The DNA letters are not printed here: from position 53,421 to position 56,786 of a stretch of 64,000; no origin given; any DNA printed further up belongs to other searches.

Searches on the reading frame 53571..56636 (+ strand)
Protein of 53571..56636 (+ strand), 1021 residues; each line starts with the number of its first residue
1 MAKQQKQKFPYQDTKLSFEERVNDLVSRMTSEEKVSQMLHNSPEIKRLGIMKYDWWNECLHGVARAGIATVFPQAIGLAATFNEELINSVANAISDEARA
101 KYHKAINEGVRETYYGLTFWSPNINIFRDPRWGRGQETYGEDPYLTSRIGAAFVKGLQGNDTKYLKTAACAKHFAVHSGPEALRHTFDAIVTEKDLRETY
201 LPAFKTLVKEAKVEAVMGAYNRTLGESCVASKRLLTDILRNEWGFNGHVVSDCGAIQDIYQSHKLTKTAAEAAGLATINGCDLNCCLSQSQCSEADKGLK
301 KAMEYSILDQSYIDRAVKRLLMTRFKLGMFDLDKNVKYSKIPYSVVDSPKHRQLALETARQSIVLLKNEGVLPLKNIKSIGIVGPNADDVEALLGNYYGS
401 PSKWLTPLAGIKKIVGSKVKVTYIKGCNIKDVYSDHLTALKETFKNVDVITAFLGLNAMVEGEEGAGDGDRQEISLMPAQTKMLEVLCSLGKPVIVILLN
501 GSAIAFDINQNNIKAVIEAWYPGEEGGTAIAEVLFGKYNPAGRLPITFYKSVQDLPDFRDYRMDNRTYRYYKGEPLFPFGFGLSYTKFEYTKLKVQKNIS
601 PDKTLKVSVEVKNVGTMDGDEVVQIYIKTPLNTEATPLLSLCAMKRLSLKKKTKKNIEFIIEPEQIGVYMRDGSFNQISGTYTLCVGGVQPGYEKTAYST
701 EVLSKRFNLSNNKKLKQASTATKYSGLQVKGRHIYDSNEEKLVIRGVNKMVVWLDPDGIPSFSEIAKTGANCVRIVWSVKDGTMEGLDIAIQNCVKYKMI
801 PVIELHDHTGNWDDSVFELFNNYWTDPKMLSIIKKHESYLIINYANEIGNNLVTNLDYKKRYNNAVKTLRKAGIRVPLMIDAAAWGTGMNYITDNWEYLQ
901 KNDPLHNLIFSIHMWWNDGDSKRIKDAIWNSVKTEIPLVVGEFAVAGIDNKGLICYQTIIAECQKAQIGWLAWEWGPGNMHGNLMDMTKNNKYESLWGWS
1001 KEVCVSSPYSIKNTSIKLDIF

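Call 44: search_protein_families(library=pfam, proteins=[window:53571-56636:+], max_evalue=0.001)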
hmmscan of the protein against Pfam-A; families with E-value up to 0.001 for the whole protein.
window:53571-56636:+ (1021 aa): 4 families
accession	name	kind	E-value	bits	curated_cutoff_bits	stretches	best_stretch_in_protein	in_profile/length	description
PF01915.27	Glyco_hydro_3_C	-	4.1e-53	180.8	31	1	363-585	1-200/200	Glycosyl hydrolase family 3 C-terminal domain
PF00933.27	Glyco_hydro_3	-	9e-48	163.8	27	1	55-321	67-314/316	Glycosyl hydrolase family 3 N terminal domain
PF00150.24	Cellulase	-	1.5e-11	44.8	23.5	1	737-977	3-270/272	Cellulase (glycosyl hydrolase family 5)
PF14310.12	Fn3-like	-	3.7e-07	30.6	25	1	621-688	1-69/71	Fibronectin type III-like domain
